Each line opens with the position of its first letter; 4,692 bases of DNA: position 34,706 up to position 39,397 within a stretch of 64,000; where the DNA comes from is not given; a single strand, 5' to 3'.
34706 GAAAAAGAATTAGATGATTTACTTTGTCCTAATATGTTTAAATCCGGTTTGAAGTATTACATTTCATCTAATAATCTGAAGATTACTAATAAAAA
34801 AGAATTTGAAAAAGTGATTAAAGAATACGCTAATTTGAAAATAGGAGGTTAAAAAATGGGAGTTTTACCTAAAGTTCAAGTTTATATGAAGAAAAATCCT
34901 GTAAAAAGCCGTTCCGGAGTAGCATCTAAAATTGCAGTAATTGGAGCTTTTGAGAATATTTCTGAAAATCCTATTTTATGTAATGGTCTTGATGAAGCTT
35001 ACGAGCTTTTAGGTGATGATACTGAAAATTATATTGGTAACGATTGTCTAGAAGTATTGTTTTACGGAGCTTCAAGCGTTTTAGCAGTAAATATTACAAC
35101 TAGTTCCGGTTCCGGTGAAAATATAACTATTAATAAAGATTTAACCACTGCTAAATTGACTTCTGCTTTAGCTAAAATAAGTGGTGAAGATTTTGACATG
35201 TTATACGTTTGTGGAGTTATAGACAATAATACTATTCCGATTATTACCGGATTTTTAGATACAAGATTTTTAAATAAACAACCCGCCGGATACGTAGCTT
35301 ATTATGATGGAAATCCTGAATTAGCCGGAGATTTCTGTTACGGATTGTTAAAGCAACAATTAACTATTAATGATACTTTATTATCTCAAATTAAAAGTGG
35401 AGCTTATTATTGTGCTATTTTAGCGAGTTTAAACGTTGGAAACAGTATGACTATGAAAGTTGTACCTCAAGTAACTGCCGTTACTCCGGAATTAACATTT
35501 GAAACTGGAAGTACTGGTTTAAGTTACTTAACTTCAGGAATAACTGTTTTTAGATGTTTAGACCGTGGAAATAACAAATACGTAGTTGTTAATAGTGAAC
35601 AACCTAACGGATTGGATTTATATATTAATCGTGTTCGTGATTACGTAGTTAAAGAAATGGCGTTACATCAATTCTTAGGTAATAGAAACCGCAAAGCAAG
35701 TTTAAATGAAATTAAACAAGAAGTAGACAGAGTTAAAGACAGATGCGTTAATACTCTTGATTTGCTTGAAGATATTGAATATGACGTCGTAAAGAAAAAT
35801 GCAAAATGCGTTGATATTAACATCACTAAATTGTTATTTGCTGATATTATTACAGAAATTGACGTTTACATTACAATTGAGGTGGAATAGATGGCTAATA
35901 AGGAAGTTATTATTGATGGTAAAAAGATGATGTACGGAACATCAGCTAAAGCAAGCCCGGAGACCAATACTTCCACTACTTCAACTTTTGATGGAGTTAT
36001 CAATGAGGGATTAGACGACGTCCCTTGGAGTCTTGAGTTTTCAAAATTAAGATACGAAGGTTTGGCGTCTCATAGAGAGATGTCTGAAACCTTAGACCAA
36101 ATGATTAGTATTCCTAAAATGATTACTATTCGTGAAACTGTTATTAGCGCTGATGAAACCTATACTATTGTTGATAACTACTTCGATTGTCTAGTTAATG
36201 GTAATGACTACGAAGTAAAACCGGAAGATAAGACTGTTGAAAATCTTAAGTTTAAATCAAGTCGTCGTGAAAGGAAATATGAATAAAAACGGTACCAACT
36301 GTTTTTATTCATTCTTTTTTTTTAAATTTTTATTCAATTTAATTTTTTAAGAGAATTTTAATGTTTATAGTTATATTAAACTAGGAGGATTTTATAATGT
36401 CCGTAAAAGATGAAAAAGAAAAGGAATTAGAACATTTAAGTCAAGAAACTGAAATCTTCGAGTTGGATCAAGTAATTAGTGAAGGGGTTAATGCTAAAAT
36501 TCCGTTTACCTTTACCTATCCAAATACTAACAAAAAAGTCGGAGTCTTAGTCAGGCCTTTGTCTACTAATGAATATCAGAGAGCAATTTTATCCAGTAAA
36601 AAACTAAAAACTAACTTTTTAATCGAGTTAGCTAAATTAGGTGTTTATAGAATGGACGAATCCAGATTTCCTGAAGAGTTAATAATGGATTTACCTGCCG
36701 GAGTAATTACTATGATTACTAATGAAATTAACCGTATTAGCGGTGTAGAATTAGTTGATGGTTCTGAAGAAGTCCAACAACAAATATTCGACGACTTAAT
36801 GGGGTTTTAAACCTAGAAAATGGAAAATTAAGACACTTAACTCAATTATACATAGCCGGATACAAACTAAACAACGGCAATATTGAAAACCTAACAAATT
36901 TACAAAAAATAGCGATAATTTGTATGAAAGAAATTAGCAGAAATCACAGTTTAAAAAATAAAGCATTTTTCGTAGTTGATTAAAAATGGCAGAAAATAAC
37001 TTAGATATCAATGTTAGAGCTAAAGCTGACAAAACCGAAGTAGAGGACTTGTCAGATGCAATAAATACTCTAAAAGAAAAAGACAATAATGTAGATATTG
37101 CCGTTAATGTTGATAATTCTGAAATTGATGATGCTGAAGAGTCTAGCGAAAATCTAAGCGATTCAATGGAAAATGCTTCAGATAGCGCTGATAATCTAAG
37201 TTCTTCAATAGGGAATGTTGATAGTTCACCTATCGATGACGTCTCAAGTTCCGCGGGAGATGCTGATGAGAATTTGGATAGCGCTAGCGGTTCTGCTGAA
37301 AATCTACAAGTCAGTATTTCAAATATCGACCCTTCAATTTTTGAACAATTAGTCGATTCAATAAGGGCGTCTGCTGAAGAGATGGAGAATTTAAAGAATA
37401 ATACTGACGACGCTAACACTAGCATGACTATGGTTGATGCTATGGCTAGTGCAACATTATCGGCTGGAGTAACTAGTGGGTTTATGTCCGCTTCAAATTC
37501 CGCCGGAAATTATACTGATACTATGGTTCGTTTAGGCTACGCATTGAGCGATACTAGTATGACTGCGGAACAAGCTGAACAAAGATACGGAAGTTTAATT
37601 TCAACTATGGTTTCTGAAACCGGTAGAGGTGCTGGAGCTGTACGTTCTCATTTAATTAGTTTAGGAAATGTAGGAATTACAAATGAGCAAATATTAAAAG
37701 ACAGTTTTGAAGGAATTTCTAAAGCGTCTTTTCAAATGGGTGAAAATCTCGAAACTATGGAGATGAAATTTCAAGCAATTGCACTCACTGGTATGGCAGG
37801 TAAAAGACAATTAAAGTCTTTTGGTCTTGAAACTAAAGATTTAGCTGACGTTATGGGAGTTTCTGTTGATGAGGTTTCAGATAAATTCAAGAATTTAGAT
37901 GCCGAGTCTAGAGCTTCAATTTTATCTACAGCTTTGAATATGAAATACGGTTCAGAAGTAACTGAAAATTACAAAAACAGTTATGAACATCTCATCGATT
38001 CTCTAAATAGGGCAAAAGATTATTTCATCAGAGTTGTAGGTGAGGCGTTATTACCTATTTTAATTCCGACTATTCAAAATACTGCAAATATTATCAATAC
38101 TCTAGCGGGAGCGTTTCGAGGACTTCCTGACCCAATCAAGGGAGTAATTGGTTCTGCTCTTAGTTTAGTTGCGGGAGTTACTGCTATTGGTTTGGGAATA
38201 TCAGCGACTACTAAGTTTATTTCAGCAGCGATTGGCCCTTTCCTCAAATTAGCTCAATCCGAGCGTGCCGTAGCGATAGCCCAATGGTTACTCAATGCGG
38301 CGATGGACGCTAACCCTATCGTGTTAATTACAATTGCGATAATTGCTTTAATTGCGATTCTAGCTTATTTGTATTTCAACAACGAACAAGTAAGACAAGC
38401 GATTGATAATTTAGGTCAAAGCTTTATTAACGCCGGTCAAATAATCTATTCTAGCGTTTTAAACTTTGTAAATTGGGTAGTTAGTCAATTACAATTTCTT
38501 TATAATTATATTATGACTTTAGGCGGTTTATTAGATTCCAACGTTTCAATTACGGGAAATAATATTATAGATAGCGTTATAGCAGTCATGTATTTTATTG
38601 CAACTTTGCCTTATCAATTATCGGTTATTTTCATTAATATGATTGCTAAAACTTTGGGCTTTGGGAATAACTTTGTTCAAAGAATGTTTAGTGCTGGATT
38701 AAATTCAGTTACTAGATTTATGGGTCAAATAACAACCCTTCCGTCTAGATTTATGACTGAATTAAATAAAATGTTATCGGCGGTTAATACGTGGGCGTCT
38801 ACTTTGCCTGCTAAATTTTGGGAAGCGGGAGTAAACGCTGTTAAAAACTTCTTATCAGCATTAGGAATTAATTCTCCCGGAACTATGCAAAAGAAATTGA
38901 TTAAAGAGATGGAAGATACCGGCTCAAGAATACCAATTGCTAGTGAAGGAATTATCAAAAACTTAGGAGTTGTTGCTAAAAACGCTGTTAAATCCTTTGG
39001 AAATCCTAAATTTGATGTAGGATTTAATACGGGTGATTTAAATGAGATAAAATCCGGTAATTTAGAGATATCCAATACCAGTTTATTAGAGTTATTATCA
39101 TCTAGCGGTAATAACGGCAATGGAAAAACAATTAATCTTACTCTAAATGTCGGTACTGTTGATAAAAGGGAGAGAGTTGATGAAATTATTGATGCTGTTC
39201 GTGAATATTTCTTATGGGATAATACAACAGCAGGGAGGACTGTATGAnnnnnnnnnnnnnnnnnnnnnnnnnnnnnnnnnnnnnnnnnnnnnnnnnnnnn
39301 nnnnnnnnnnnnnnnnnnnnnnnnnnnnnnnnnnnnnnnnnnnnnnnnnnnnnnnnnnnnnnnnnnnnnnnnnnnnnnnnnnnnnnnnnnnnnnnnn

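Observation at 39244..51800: Three distinct cell-wall-targeting modules: PG_binding_1 domain on a tail protein, a transglutaminase-like peptidase on the Tal-like protein, and a Pei lysin with pseudomurein-binding repeats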

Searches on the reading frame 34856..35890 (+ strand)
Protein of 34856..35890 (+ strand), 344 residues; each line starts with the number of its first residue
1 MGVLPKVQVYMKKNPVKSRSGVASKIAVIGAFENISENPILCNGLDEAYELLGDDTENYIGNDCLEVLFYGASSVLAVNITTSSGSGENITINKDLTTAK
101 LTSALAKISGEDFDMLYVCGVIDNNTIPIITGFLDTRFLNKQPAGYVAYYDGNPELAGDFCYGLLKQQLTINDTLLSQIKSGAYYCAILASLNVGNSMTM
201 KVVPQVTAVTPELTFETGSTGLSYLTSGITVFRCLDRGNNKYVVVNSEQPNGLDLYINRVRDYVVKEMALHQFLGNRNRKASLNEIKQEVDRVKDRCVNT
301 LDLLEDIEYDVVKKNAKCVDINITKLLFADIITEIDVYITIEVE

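Call 7: search_protein_families(library=pfam, proteins=[window:34856-35890:+], max_evalue=0.01)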
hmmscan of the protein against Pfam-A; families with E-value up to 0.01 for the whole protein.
window:34856-35890:+ (344 aa): 1 family
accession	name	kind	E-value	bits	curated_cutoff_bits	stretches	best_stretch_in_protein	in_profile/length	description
PF04984.19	Phage_sheath_1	-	0.0093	16.2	31.4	0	96-233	3-153/168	Phage tail sheath protein subtilisin-like domain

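Call 61: search_protein_families(library=phrogs, proteins=[window:34856-35890:+], max_evalue=0.001)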
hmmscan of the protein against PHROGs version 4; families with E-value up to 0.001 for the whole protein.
window:34856-35890:+ (344 aa): 0 families

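Call 62: search_solved_structures(query=window:34856-35890:+, max_evalue=1)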
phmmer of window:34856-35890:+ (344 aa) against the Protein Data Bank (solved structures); distinct sequences matched with E-value up to 1: 1.
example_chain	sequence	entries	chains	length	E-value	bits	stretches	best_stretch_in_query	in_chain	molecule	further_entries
9jlc_R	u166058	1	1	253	0.88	11.8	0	154-236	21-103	Proto-oncogene Mas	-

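Call 79: search_protein_families(library=ncbifam, proteins=[window:34856-35890:+], max_evalue=0.01)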
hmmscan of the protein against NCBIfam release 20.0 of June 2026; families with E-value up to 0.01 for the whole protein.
window:34856-35890:+ (344 aa): 0 families

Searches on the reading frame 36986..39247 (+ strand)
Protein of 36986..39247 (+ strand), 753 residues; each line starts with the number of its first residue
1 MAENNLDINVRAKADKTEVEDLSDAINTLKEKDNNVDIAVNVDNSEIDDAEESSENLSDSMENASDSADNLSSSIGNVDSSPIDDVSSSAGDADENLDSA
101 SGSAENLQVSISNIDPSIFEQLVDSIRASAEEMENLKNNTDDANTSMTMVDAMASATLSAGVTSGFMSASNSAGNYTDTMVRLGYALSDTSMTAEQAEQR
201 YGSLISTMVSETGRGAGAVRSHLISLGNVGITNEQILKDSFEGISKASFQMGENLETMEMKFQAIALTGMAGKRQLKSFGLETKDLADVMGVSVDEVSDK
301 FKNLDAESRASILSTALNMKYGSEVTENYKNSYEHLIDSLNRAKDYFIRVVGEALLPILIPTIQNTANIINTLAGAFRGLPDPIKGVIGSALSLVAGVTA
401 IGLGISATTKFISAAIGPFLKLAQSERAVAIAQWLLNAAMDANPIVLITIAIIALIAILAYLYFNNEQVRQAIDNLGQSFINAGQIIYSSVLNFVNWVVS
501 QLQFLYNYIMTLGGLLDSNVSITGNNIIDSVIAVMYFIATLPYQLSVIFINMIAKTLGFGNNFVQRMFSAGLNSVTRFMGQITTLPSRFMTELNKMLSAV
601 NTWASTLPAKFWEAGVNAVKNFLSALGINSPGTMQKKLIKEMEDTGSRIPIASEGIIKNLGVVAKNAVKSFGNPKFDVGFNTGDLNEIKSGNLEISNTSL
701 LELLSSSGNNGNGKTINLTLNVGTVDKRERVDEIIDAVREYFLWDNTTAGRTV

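Call 4: search_protein_families(library=pfam, proteins=[window:36986-39247:+], max_evalue=0.1)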
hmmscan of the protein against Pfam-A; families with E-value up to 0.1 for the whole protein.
window:36986-39247:+ (753 aa): 4 families
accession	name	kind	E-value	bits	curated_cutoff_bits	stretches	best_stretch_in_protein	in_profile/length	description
PF06791.18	TMP_2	-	0.00058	20.1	30.2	1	219-312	100-189/208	Prophage tail length tape measure protein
PF19592.4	DUF6097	-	0.015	15.9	27.5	1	428-482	96-148/152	Family of unknown function (DUF6097)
PF02561.19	FliS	-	0.074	13.8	26.7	0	313-343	58-88/115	Flagellar protein FliS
PF05008.21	V-SNARE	-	0.095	13.6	25.9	1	56-141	4-89/92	Vesicle transport v-SNARE protein N-terminus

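Call 61: search_protein_families(library=phrogs, proteins=[window:36986-39247:+], max_evalue=0.001)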
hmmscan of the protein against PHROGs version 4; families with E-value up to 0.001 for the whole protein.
window:36986-39247:+ (753 aa): 10 families
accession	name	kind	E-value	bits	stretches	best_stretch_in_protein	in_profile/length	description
phrog_1272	-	tail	3.6e-17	62.4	1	337-627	536-824/1606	tail length tape measure protein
phrog_38386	-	unknown function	1.3e-16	60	2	428-508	757-844/1703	-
phrog_971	-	lysis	5.8e-15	56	1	45-539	270-592/1338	endolysin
phrog_8462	-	tail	2.1e-13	50.9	1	351-696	239-562/672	tail length tape measure protein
phrog_4197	-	tail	1.6e-11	43.7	1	119-537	554-931/1783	tail length tape measure protein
phrog_28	-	tail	2.5e-08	33.9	1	351-615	569-710/1228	tail length tape measure protein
phrog_1533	-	tail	5.8e-07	28.4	1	349-474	542-681/1688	tail length tape measure protein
phrog_9228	-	tail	2.1e-06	27.3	1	355-484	521-654/1425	tail length tape measure protein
phrog_21157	-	tail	4.2e-06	26.4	1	271-480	539-747/782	minor tail protein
phrog_7972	-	unknown function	5.2e-05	23.3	1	43-585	24-568/687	-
